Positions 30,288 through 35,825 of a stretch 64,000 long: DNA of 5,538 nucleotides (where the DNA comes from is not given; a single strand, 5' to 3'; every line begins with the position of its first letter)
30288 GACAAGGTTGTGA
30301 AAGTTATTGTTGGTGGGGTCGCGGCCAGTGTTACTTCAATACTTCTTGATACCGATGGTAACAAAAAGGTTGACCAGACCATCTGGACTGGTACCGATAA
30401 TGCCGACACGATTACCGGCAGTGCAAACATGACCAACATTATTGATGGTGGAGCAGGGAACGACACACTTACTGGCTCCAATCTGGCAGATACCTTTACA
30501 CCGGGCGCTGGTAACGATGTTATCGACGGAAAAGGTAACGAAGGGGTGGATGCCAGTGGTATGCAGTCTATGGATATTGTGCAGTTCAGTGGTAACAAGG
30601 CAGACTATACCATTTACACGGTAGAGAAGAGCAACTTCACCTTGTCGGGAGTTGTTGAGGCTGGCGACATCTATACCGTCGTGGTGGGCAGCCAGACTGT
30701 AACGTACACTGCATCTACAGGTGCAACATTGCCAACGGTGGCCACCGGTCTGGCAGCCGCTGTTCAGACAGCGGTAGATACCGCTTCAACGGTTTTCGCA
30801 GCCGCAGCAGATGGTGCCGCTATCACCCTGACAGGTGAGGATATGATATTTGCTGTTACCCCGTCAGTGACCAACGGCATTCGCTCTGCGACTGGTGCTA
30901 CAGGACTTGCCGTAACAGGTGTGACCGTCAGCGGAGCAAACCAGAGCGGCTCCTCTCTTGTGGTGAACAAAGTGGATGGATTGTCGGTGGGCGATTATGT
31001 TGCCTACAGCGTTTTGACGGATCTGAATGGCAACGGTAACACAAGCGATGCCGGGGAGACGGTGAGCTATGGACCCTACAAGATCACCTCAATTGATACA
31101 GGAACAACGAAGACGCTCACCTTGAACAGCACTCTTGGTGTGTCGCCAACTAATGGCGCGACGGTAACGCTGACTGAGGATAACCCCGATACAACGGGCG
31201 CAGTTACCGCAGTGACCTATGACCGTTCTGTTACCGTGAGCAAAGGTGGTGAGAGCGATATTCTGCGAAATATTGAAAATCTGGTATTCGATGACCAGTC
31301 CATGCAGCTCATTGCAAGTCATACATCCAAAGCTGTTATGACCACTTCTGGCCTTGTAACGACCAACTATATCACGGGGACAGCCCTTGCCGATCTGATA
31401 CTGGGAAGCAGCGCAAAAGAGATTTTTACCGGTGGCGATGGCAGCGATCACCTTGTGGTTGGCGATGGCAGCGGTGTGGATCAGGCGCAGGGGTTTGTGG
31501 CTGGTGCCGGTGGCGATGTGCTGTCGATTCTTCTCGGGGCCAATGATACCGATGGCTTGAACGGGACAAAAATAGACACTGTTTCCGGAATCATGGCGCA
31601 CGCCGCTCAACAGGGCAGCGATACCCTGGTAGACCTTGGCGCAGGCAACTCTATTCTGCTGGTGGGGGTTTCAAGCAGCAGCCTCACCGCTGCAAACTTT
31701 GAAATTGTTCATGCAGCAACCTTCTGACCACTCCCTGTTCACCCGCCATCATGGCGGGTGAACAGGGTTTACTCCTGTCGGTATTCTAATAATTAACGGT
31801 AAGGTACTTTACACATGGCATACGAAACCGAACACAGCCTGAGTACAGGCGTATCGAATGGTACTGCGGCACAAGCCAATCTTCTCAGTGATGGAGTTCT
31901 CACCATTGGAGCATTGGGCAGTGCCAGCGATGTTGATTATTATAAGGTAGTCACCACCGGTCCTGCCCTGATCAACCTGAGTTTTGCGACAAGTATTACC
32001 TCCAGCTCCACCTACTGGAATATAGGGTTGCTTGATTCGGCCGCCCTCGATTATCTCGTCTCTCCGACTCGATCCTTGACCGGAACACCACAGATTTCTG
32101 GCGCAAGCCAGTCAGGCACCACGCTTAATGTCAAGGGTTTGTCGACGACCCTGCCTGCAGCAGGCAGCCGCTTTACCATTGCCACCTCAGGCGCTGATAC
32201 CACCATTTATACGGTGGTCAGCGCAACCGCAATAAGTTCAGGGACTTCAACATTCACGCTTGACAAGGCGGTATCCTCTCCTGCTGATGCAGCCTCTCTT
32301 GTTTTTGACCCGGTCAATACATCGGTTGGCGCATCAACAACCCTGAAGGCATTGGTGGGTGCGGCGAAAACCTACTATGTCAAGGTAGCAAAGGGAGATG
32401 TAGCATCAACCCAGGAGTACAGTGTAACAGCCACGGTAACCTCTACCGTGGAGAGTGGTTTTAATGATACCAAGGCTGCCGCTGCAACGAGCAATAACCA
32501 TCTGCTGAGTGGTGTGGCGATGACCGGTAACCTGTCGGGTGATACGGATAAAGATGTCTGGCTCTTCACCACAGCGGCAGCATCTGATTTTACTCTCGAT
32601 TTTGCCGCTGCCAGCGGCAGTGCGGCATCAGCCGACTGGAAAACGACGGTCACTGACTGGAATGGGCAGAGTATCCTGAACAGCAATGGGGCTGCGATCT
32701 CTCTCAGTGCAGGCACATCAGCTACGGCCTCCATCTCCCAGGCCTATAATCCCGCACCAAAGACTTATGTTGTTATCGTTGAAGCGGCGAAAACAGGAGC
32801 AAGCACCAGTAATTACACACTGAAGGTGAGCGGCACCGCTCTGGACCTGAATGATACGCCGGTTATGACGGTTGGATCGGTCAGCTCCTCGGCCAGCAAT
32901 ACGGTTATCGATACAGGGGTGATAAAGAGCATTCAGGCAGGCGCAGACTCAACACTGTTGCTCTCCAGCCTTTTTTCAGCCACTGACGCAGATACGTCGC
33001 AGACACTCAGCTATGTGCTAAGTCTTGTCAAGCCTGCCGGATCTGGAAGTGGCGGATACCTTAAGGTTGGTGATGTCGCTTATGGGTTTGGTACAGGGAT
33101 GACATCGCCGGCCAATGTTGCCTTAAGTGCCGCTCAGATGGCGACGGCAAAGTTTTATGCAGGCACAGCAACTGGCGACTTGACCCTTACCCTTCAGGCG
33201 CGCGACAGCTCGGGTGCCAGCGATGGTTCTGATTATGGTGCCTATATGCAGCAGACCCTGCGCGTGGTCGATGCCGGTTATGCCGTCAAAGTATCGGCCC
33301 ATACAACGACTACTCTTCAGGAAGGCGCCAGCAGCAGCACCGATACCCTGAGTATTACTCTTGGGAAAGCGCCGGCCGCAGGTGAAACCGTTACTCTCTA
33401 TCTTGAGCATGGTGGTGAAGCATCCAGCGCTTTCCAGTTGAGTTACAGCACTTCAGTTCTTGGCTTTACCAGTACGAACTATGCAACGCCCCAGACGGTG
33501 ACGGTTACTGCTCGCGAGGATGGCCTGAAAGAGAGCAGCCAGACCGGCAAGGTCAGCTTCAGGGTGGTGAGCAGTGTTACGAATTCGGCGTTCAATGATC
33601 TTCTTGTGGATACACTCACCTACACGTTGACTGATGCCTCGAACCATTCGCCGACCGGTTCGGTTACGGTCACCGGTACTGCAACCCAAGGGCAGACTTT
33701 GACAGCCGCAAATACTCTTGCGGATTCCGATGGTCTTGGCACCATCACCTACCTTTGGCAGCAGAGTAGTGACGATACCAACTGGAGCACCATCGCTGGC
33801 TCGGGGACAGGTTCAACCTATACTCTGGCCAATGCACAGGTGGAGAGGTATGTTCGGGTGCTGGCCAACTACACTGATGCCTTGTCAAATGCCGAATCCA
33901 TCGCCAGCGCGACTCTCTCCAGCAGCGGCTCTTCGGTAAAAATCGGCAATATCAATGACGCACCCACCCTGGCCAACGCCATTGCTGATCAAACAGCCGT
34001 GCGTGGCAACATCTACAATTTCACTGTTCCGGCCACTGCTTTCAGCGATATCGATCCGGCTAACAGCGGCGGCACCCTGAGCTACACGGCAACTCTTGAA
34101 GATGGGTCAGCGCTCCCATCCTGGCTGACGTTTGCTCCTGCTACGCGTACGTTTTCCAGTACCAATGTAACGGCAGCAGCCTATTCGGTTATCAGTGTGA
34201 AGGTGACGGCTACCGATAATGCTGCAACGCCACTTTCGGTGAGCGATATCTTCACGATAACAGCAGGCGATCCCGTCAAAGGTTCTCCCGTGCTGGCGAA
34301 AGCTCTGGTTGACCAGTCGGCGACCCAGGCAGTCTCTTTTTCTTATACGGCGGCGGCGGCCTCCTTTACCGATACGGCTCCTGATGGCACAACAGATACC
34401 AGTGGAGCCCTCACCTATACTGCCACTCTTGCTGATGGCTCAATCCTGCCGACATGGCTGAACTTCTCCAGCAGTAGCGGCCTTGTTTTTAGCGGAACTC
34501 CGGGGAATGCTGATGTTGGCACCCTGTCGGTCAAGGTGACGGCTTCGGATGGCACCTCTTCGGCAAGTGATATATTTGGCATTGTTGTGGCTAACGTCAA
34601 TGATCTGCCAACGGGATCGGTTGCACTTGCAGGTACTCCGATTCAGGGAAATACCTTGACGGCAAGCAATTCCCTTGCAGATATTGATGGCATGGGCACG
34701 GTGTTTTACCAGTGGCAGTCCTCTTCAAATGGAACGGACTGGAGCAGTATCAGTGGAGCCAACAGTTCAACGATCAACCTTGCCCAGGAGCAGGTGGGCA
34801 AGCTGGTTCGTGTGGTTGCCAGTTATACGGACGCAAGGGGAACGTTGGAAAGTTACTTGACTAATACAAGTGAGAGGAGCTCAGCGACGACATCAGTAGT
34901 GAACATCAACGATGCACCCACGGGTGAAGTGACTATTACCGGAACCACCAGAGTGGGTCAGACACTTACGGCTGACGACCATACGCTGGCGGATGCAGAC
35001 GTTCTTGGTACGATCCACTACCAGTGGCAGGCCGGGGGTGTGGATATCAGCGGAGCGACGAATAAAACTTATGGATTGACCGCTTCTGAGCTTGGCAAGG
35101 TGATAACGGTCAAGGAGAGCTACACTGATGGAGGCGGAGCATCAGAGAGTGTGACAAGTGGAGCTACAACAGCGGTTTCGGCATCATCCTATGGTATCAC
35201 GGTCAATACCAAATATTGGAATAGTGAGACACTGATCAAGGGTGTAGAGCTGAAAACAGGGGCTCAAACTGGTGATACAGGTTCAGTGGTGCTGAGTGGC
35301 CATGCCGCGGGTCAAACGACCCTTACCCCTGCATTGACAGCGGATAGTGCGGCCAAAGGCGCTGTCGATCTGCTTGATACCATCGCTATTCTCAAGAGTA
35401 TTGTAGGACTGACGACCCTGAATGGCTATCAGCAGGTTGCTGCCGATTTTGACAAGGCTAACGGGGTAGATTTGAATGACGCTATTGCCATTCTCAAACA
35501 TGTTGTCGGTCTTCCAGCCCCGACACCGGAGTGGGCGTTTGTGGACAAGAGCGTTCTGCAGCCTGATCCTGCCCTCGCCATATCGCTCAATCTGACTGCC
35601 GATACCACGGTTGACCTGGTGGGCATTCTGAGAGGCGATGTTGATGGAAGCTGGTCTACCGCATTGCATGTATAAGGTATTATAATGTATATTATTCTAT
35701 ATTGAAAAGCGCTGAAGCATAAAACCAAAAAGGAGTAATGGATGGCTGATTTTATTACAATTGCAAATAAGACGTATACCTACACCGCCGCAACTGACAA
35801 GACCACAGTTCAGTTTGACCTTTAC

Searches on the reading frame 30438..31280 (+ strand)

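Call 23: search_protein_families(library=pfam, proteins=[window:30438-31280:+], max_evalue=10)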
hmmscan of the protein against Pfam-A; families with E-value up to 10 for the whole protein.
window:30438-31280:+ (281 aa): 1 family
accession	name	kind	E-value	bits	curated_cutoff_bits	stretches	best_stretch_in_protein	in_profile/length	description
PF00353.25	HemolysinCabind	-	0.00035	20.9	23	1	1-29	8-36/36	RTX calcium-binding nonapeptide repeat (4 copies)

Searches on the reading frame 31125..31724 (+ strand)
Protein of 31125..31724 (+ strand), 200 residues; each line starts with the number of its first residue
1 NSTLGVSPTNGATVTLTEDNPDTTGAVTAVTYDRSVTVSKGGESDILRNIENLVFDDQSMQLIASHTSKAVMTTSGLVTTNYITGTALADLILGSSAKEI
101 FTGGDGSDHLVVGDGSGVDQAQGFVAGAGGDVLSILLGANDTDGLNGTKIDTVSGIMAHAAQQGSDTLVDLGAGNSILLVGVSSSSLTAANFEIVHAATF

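Call 75: search_solved_structures(query=window:31125-31724:+, max_evalue=1)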
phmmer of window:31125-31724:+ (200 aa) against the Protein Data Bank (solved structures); distinct sequences matched with E-value up to 1: 23.
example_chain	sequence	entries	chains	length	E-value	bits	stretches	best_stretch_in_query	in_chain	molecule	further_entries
6sus_A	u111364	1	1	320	0.11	15.5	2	43-147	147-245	Bifunctional hemolysin/adenylate cyclase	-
2jvc_A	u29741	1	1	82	0.59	13.2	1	6-35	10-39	ubiquitin_like protein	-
8usg_A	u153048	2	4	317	0.64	13.1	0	86-146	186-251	Kemp eliminase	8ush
8use_A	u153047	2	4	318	0.65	13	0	86-146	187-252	Kemp eliminase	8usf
8usl_A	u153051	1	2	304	0.66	13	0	86-146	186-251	Kemp eliminase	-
5rg9_A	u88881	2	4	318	0.67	13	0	86-146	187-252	Kemp Eliminase HG4 | Kemp Eliminase HG3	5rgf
7k4v_A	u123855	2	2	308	0.68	13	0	81-146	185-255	Endo-1,4-beta-xylanase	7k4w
8usi_A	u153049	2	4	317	0.68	13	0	86-146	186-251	Kemp eliminase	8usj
7k4u_A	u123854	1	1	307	0.68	12.9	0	87-146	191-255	Endo-1,4-beta-xylanase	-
7k4r_A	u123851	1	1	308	0.69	12.9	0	87-146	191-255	Endo-1,4-beta-xylanase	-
7k4s_A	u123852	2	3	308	0.69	12.9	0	87-146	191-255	Endo-1,4-beta-xylanase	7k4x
8usk_A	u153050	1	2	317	0.7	12.9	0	86-146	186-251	Kemp eliminase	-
5rg8_A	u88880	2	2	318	0.73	12.8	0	81-146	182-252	Kemp Eliminase HG3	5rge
5rg6_A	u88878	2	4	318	0.74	12.8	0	88-146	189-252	Kemp Eliminase HG3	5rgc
7k4p_A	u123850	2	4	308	0.78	12.8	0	87-146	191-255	Endo-1,4-beta-xylanase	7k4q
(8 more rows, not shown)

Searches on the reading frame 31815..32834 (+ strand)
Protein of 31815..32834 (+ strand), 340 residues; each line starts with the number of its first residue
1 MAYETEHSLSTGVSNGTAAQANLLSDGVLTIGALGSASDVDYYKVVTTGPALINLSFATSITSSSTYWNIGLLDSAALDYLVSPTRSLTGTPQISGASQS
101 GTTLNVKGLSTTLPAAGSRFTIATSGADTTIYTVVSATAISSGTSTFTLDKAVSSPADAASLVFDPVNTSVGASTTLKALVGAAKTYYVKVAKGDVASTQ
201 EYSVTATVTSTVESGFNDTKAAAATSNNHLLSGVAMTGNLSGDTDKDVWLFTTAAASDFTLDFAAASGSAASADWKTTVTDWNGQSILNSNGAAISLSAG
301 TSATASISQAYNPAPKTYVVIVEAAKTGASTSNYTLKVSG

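Call 23: search_protein_families(library=pfam, proteins=[window:31815-32834:+], max_evalue=10)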
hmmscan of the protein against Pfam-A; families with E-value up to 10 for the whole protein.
window:31815-32834:+ (340 aa): 1 family
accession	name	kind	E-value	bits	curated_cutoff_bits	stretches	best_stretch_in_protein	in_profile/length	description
PF24547.1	DUF7601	-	0.44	11.6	27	1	258-306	21-69/116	Domain of unknown function (DUF7601)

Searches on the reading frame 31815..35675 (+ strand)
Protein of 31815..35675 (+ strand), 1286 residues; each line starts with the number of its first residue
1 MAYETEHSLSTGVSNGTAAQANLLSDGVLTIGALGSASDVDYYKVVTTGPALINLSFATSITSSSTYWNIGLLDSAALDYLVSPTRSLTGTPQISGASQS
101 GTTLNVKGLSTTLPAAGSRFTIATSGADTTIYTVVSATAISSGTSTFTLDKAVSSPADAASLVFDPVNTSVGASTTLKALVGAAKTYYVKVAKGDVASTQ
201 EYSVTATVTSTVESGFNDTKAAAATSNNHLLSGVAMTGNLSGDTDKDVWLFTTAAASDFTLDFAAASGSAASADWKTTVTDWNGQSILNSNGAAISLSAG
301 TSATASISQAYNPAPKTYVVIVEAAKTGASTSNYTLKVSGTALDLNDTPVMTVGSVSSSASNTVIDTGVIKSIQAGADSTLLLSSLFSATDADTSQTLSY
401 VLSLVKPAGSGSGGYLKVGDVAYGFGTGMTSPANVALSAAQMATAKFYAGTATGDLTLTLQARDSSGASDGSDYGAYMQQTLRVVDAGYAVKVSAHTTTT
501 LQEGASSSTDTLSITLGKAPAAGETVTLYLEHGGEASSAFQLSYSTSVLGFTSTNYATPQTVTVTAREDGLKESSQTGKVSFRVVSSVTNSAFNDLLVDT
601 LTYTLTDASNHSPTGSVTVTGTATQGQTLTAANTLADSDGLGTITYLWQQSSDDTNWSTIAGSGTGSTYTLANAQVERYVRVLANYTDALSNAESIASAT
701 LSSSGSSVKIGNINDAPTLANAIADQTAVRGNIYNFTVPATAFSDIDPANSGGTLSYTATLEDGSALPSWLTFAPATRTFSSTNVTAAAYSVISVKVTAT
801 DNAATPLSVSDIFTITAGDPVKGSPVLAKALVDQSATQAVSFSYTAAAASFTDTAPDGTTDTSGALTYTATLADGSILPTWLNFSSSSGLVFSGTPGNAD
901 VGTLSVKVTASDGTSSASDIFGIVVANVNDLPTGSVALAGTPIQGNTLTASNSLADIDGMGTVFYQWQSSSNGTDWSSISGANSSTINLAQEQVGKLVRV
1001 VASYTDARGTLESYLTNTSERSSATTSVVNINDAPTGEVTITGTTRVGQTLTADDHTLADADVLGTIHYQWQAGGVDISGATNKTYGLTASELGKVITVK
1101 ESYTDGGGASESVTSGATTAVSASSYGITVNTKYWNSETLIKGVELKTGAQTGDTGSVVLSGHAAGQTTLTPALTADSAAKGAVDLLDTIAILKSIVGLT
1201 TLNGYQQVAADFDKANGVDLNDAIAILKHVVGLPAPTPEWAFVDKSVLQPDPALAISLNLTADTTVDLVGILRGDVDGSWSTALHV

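Call 4: search_protein_families(library=pfam, proteins=[window:31815-35675:+], max_evalue=0.01)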
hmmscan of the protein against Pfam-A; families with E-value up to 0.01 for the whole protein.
window:31815-35675:+ (1286 aa): 2 families
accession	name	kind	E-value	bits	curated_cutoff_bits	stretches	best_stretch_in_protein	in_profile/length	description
PF05345.18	He_PIG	-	3.2e-23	82.4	24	2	716-816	1-94/96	Putative Ig domain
PF23197.1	IG_AIR9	-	6.5e-05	23.1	27.5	0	935-1001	4-69/87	AIR9 A9 domain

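Call 10: search_protein_families(library=ncbifam, proteins=[window:31815-35675:+], max_evalue=0.1)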
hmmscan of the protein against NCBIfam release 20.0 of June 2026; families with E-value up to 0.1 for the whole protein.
window:31815-35675:+ (1286 aa): 2 families
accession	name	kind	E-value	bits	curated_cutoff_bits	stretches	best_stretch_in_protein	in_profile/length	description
NF040485.1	ZirU_fam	subfamily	1.3e-09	38.5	100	2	1022-1129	10-117/210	ZirU family protein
NF050123.1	SURF1_Mycobac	exception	0.074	12.4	190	0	1024-1076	124-177/238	SURF1 family cytochrome oxidase biogenesis protein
